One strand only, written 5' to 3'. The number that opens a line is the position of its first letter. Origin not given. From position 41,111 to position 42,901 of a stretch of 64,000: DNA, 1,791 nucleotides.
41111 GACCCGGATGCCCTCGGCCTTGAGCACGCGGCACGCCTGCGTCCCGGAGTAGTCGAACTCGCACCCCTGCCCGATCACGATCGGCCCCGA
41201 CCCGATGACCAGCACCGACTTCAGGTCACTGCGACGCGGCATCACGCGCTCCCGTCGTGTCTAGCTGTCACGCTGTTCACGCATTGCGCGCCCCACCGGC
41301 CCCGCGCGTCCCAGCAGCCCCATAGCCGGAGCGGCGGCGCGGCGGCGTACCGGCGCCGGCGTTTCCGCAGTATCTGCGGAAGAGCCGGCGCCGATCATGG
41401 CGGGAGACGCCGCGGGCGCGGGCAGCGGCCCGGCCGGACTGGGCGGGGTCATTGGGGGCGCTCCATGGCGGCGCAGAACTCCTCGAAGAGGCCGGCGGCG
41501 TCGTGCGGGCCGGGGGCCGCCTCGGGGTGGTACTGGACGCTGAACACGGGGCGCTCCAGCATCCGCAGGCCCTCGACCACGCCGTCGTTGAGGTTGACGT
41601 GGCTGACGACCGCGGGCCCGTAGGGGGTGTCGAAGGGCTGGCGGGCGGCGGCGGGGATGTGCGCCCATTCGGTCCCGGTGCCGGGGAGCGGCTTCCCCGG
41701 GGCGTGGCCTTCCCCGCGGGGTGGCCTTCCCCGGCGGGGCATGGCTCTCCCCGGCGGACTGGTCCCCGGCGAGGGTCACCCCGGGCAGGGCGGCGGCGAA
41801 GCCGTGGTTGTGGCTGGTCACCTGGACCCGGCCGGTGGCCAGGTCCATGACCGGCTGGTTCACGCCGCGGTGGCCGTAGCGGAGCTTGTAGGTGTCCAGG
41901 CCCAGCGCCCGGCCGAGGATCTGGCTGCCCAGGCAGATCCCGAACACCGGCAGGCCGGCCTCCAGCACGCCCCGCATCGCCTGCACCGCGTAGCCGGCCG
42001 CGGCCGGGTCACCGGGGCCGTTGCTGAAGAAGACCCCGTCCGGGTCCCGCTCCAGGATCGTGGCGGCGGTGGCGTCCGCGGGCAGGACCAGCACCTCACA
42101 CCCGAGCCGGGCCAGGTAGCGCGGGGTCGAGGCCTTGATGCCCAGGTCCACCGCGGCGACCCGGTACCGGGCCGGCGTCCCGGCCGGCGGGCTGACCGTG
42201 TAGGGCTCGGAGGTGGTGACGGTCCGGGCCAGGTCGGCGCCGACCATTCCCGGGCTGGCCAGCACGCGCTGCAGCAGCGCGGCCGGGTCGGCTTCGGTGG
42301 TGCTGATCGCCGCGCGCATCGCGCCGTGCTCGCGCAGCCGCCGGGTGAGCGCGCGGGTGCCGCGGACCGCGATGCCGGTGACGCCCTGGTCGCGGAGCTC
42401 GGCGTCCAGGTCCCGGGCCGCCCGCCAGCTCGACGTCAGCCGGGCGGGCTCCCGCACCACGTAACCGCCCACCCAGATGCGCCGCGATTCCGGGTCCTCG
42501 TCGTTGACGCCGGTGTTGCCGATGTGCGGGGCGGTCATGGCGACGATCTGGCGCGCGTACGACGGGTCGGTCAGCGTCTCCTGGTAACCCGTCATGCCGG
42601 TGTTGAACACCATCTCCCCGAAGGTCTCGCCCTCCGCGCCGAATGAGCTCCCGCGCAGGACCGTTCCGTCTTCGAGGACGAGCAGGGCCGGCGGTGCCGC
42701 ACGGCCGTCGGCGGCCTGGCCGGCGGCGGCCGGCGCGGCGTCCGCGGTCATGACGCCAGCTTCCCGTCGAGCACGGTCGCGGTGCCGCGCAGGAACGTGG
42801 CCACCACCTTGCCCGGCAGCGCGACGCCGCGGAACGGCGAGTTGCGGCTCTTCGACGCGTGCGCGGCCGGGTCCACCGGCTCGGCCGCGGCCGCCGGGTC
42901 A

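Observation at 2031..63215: GC-rich tandem-repeat blocks inserted in frame into many conserved housekeeping genes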

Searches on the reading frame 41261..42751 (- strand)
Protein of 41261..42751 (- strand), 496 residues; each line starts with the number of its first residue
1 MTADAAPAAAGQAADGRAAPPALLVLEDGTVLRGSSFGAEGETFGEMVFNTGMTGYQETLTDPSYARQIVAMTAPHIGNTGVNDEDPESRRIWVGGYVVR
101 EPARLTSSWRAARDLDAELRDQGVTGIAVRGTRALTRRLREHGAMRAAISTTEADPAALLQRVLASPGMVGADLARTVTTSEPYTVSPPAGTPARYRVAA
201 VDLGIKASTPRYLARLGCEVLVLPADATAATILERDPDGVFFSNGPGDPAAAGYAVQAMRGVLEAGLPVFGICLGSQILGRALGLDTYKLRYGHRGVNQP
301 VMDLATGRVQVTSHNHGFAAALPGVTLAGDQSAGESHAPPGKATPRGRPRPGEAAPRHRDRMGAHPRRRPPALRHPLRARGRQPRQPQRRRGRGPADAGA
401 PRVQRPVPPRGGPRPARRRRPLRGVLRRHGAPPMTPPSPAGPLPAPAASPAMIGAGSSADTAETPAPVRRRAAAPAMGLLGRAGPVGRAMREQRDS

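Call 21: search_protein_families(library=pfam, proteins=[window:41261-42751:-])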
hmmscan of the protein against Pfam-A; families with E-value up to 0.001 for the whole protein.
window:41261-42751:- (496 aa): 2 families
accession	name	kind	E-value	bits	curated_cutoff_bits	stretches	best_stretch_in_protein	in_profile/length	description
PF00988.28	CPSase_sm_chain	-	6.6e-49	165.4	27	1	24-149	1-126/126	Carbamoyl-phosphate synthase small chain, CPSase domain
PF00117.34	GATase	-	1.7e-28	100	22.8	1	201-321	3-134/190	Glutamine amidotransferase class-I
